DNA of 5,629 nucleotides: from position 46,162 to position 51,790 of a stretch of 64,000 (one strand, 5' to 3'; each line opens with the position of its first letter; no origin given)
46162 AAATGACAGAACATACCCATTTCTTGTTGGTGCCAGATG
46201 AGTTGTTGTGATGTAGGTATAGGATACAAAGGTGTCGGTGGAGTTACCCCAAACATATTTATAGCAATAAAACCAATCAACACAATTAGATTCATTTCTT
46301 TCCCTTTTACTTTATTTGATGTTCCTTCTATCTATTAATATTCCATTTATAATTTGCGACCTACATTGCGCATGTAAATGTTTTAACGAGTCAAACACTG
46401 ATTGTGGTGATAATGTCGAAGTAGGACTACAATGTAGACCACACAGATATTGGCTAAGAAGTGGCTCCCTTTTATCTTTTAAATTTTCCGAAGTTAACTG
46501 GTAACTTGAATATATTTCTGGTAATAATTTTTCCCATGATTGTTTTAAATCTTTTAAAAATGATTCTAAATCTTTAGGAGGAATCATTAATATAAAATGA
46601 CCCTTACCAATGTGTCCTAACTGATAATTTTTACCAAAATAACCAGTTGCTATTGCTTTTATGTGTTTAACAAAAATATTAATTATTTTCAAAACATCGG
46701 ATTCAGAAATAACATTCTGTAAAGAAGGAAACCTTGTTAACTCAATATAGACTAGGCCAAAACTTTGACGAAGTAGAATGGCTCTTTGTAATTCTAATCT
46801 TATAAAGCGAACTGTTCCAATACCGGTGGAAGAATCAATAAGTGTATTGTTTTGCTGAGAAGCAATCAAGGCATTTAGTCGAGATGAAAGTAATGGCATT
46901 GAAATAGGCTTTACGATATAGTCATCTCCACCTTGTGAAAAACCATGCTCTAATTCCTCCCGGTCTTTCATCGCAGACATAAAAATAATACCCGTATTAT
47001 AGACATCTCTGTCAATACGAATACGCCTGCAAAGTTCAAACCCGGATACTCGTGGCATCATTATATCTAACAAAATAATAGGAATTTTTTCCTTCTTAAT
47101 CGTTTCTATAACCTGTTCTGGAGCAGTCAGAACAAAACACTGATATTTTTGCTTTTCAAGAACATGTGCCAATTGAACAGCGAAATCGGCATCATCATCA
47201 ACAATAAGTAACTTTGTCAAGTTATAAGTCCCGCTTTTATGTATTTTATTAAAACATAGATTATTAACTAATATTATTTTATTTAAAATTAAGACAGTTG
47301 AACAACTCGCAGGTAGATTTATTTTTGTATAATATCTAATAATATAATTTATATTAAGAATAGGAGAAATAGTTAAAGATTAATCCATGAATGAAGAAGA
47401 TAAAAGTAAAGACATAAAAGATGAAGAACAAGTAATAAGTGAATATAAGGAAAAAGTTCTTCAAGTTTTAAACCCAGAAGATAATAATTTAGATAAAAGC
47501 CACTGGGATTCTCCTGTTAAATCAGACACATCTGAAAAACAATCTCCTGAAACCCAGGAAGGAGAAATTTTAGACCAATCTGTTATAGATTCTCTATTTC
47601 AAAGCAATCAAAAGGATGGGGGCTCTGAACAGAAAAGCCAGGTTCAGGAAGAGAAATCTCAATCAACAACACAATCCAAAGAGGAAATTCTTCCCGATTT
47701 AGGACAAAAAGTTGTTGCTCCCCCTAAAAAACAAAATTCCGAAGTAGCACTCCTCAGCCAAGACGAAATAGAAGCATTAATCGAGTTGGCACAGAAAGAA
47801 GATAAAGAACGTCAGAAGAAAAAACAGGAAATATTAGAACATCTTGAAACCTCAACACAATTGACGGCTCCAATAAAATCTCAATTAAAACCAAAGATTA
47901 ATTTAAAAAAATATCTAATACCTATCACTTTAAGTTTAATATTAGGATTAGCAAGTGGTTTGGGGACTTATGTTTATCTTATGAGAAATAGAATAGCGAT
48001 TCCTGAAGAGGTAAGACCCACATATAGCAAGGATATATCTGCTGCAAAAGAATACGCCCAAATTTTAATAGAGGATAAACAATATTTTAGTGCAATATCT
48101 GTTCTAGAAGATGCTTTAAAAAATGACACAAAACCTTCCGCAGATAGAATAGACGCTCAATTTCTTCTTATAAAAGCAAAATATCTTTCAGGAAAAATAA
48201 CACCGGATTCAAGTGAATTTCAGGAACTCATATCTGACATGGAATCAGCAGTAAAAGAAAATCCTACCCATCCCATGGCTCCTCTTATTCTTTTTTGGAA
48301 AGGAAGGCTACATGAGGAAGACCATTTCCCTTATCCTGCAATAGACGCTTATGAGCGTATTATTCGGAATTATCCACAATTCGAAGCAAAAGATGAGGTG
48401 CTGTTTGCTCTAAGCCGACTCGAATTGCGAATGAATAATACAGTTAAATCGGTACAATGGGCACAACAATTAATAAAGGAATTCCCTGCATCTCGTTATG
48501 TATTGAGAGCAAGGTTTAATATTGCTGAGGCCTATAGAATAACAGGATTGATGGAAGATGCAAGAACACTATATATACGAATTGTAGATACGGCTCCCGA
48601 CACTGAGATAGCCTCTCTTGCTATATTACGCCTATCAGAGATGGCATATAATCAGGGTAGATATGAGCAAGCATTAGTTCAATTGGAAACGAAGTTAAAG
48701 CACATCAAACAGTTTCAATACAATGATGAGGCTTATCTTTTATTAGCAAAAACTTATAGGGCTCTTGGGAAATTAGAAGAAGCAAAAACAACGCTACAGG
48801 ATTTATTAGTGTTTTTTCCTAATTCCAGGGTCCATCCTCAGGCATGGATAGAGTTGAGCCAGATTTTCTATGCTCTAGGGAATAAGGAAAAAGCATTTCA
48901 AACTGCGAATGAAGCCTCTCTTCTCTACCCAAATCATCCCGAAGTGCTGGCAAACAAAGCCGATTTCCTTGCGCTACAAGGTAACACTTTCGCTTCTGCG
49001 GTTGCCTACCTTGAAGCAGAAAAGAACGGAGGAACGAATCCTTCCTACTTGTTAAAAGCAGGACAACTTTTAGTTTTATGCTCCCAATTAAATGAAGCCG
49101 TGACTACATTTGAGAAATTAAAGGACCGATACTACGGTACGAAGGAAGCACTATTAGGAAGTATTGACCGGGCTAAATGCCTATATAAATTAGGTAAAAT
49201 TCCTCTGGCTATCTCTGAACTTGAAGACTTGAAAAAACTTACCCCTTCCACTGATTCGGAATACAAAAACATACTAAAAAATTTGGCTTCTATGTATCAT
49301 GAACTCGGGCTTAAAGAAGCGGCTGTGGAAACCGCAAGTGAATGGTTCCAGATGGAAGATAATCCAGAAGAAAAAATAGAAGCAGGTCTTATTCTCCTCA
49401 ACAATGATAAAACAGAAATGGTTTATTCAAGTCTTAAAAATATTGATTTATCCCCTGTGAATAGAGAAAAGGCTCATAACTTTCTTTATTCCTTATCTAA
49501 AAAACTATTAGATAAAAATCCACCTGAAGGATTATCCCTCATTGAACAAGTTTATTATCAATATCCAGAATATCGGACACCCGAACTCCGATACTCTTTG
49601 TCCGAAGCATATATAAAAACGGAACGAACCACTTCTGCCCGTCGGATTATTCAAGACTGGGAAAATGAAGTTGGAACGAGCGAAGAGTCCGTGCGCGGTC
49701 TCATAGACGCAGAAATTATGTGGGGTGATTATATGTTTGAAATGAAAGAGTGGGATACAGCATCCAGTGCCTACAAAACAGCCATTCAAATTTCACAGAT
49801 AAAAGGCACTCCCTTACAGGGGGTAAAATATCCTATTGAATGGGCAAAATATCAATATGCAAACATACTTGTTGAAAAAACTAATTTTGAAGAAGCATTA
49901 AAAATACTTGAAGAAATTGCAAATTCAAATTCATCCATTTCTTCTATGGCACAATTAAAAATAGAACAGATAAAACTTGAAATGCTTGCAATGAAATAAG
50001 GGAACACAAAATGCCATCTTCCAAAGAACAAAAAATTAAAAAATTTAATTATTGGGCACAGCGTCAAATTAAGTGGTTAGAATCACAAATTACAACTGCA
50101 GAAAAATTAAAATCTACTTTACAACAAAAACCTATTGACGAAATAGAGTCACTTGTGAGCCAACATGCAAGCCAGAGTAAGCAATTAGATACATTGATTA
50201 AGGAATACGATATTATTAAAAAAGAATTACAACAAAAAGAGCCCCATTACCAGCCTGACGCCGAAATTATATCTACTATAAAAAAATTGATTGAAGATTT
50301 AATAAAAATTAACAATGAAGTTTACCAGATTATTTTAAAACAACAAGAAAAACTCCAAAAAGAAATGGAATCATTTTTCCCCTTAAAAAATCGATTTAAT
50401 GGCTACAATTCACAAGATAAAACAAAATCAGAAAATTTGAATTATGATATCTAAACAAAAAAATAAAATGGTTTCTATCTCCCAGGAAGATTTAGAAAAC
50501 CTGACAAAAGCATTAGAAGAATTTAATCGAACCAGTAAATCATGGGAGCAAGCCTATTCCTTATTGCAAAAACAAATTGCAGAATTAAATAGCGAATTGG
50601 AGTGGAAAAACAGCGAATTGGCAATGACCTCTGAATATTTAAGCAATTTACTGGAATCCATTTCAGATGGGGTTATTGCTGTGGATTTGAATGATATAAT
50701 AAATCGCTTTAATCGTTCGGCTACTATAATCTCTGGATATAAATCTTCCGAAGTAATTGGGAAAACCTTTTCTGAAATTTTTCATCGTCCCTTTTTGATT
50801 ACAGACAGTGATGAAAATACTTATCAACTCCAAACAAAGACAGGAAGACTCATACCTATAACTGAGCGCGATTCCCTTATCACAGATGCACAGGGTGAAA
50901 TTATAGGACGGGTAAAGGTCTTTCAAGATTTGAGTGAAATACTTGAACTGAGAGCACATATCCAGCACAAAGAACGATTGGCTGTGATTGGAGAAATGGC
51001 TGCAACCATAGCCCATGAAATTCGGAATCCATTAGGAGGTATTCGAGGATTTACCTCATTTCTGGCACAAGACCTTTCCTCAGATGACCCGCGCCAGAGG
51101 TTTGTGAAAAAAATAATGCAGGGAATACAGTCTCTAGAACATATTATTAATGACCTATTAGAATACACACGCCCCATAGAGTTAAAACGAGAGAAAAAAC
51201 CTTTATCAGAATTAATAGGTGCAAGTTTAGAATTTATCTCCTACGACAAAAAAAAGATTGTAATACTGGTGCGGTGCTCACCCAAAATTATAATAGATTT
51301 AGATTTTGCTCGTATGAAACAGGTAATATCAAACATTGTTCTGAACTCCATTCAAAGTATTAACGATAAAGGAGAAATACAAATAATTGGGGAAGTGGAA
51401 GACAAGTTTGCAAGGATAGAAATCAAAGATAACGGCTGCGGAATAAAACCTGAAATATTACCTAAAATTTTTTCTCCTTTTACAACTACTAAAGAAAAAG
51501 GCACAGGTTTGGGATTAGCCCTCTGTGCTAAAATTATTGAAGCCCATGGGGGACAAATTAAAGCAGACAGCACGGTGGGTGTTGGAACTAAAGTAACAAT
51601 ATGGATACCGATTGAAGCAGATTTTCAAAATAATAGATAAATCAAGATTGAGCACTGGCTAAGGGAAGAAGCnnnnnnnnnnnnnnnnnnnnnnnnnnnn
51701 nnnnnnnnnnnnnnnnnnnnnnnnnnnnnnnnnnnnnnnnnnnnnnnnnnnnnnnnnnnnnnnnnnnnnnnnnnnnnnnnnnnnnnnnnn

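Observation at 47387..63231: Co-directional cluster of about 16 kb: sigma-54 two-component system coupled to a GT-C/TPR + GT2 + B12-radical-SAM + BNR + esterase module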

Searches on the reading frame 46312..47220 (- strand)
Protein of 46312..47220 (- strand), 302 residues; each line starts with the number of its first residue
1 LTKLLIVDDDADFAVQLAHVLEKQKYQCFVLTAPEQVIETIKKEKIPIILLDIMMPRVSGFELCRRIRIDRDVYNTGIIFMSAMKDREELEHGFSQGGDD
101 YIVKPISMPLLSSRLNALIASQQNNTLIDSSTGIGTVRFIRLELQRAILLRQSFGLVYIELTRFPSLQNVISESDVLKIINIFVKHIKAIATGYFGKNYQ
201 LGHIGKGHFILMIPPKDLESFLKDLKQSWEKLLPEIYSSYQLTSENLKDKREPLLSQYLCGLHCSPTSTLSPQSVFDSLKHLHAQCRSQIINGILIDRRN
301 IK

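Call 16: search_protein_families(library=pfam, proteins=[window:46312-47220:-], max_evalue=0.001)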
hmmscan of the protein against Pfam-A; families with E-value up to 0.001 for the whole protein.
window:46312-47220:- (302 aa): 2 families
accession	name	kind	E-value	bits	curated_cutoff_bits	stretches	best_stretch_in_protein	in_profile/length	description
PF00072.30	Response_reg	-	6.9e-23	81.4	30.2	1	5-115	2-110/111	Response regulator receiver domain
PF23198.2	PDE8A_N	-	0.00029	21.2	29.6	1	16-89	25-99/147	PDE8A-like, N-terminal domain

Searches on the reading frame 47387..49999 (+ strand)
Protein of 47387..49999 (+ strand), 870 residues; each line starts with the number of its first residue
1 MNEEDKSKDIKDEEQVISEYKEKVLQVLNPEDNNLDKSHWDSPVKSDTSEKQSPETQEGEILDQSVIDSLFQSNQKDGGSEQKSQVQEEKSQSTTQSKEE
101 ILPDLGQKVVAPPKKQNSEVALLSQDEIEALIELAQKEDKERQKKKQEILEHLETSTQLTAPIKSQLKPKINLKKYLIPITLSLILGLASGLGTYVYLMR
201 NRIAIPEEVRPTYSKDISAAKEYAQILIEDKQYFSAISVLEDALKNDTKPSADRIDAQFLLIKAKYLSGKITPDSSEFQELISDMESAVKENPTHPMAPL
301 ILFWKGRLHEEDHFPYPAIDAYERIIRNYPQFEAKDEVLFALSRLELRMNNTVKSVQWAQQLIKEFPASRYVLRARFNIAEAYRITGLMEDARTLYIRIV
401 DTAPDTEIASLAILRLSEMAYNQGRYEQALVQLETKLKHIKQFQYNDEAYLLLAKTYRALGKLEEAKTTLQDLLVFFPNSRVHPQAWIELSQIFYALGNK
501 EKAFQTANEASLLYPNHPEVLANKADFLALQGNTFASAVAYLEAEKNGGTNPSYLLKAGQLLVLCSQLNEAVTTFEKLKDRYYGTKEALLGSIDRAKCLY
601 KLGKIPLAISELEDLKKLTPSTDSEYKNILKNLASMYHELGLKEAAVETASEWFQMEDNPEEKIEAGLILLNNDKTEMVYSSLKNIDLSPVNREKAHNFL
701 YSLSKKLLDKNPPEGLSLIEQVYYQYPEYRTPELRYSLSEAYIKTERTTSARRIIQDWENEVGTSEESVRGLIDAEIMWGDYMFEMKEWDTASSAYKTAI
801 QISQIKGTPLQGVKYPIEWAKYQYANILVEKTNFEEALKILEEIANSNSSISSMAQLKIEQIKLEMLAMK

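Call 3: search_protein_families(library=pfam, proteins=[window:47387-49999:+], max_evalue=0.01)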
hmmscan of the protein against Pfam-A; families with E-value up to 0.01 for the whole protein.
window:47387-49999:+ (870 aa): 24 families
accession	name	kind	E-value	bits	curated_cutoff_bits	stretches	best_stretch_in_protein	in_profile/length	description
PF14559.12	TPR_19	-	7.3e-31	106.8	25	1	423-483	4-62/68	Tetratricopeptide repeat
PF13428.12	TPR_14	-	1.4e-22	78.3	23.5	2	448-481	2-35/44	Tetratricopeptide repeat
PF07719.23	TPR_2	-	1.5e-22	78.2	27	1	484-517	1-34/34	Tetratricopeptide repeat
PF13174.12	TPR_6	-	5.7e-21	74.1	26.3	1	448-480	1-33/33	Tetratricopeptide repeat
PF13432.12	TPR_16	-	1.1e-18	67.8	32.7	1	451-510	1-57/65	Tetratricopeptide repeat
PF09976.15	TPR_21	-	1.5e-16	61.2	25.5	2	348-437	51-140/193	Tetratricopeptide repeat-like domain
PF13424.12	TPR_12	-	4e-15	56.2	30.1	3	372-434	2-69/77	Tetratricopeptide repeat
PF13181.12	TPR_8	-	3.6e-13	49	25.7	1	448-472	2-26/34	Tetratricopeptide repeat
PF12895.13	ANAPC3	-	9e-11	42.3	27.2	0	416-472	29-81/82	Anaphase-promoting complex, cyclosome, subunit 3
PF00515.34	TPR_1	-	4.2e-09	36.3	27.8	0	448-467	2-21/34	Tetratricopeptide repeat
PF13525.12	YfiO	-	5.4e-08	33.3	25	1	224-381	12-135/203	Outer membrane lipoprotein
PF25058.1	ARM_TT21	-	6.5e-08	33.1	27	0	448-506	58-116/155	Tetratricopeptide repeat protein 21 ARM repeat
PF17874.7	TPR_MalT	-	3.1e-06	27.1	45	1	350-506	54-224/336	MalT-like TPR region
PF13431.12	TPR_17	-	9.5e-06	25.9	24.4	0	440-467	6-33/34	Tetratricopeptide repeat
PF25062.1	ARM_TT21_N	-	3e-05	24.3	40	1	405-534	58-184/222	Tetratricopeptide repeat protein 21 N-terminal ARM repeat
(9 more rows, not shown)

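Call 4: search_protein_families(library=ncbifam, proteins=[window:47387-49999:+], max_evalue=0.001)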
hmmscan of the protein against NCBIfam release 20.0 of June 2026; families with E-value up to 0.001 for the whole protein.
window:47387-49999:+ (870 aa): 8 families
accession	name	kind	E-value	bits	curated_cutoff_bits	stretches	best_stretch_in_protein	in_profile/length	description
TIGR02795.1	tol_pal_ybgF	equivalog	3.7e-29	101.7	90.1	3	421-522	13-114/119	tol-pal system protein YbgF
TIGR03302.1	OM_YfiO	subfamily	2e-18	66.8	81.4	1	222-381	38-160/239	outer membrane protein assembly factor BamD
NF052312.1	T9SS_PorW_SprE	equivalog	5.4e-14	51.8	250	2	317-371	564-618/716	type IX secretion system periplasmic lipoprotein PorW/SprE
NF052415.1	T3SS_chap_SctY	equivalog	3.2e-09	37.3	70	0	421-474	51-104/106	type III secretion apparatus assembly chaperone SctY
NF040586.1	FxSxx_TPR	equivalog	7e-07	28.1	300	1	368-526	509-687/830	FxSxx-COOH system tetratricopeptide repeat protein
NF008068.0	PRK10803.1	equivalog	2.9e-06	27.4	383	0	273-371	154-252/263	cell division protein CpoB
NF033920.0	C39_PA2778_fam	equivalog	5e-06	26.1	150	0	422-512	168-252/255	PA2778 family cysteine peptidase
NF040959.1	MamA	equivalog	9.8e-06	25.1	200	0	375-474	73-166/204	magnetosome protein MamA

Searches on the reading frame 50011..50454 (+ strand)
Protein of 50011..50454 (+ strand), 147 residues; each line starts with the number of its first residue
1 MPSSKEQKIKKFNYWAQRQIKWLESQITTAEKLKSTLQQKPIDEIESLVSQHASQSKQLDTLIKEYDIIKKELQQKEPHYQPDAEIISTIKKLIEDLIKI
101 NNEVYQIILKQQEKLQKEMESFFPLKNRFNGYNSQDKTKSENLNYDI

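Call 3: search_protein_families(library=pfam, proteins=[window:50011-50454:+], max_evalue=0.01)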
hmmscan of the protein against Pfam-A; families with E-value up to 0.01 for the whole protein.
window:50011-50454:+ (147 aa): 1 family
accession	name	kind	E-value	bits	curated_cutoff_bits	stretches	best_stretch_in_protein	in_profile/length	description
PF05130.17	FlgN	-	0.00053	20.9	30.5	1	17-138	11-145/147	FlgN protein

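Call 4: search_protein_families(library=ncbifam, proteins=[window:50011-50454:+], max_evalue=0.001)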
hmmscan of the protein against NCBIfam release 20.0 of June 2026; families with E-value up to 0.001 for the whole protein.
window:50011-50454:+ (147 aa): 0 families

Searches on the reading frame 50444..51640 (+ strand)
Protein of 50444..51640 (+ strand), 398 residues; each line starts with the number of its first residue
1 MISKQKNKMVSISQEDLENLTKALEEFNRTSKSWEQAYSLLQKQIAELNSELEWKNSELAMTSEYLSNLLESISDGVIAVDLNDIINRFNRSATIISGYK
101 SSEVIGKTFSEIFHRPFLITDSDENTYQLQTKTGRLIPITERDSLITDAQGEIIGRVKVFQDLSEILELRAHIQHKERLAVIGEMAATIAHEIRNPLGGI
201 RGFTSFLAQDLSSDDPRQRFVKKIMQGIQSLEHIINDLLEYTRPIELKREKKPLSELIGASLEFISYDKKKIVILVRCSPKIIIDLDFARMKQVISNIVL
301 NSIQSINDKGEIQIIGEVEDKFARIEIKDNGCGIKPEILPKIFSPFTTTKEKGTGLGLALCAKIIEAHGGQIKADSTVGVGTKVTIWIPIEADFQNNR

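Call 3: search_protein_families(library=pfam, proteins=[window:50444-51640:+], max_evalue=0.01)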
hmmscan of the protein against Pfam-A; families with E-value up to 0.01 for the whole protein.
window:50444-51640:+ (398 aa): 7 families
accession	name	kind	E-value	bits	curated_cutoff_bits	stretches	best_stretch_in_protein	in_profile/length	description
PF02518.31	HATPase_c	-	1.7e-27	96.5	26.4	1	289-391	4-110/111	Histidine kinase-, DNA gyrase B-, and HSP90-like ATPase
PF00512.31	HisKA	-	3.1e-17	62.8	26.9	1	183-243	3-62/66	His Kinase A (phospho-acceptor) domain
PF00989.32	PAS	-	5.5e-10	39.7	22.6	1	65-162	2-112/113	PAS fold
PF13426.13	PAS_9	-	6e-07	30.1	27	1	75-165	2-103/103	PAS domain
PF13188.13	PAS_8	-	0.00029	21.1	21.8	1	64-121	1-55/65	PAS domain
PF17045.10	CEP63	-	0.0015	18.9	33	1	13-51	117-155/263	Centrosomal protein of 63 kDa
PF14501.12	HATPase_c_5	-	0.0017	18.7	22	1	293-376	8-90/102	GHKL domain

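Call 4: search_protein_families(library=ncbifam, proteins=[window:50444-51640:+], max_evalue=0.001)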
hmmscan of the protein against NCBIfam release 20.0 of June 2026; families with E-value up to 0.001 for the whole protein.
window:50444-51640:+ (398 aa): 87 families (the best 25 are shown)
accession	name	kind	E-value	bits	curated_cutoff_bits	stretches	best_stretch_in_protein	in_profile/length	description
NF008468.0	PRK11360.1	equivalog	5.7e-89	299.1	646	1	58-393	262-611/616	two-component system sensor histidine kinase AtoS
NF007688.0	PRK10364.1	equivalog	5.6e-57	193.5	479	1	168-396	226-457/460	two-component system sensor histidine kinase ZraS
NF046044.1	PnpS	equivalog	7.7e-46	156.8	400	1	26-389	17-390/390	two-component system histidine kinase PnpS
NF010411.0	PRK13837.1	equivalog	1.1e-44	152.7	647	1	128-393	396-678/828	two-component system VirA-like sensor kinase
NF053867.1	SprKinKinDBac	equivalog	2.4e-43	148.3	775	1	176-392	280-499/500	sporulation kinase KinD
NF052574.1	HisKinEspCMyxo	equivalog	1.3e-38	132.7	1200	1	128-390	363-637/785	serine histidine kinase EspC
NF033092.0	HK_WalK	equivalog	3e-38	131.8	725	1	41-390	235-594/594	cell wall metabolism sensor histidine kinase WalK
TIGR02966.1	phoR_proteo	equivalog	2.9e-33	115.3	334.2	1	64-386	6-331/333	phosphate regulon sensor histidine kinase PhoR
TIGR02956.1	TMAO_torS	equivalog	2.3e-32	112.1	676.5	1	187-391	469-683/967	TMAO reductase system sensor histidine kinase/response regulator TorS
NF041777.1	sens_FixL_Rhizob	equivalog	5.9e-30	104.3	850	2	164-390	244-481/485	sensor protein FixL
NF052573.1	HisKinEspAMyxo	equivalog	1.1e-29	103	1400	1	68-386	258-607/755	serine histidine kinase EspA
NF049962.1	HisKinFlgSCampy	equivalog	3.4e-28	98.6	600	1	175-375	125-326/338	fla regulon two-component system sensor histidine kinase FlgS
TIGR02916.1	PEP_his_kin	equivalog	3.9e-28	98.4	300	1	175-389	468-679/679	XrtA/PEP-CTERM system histidine kinase PrsK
NF038348.1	T2SS_HK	subfamily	4.3e-28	98.1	450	1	222-390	402-573/574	histidine kinase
NF008293.1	PRK11073.1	equivalog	6e-28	98.1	240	1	63-391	6-348/349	nitrogen regulation protein NR(II)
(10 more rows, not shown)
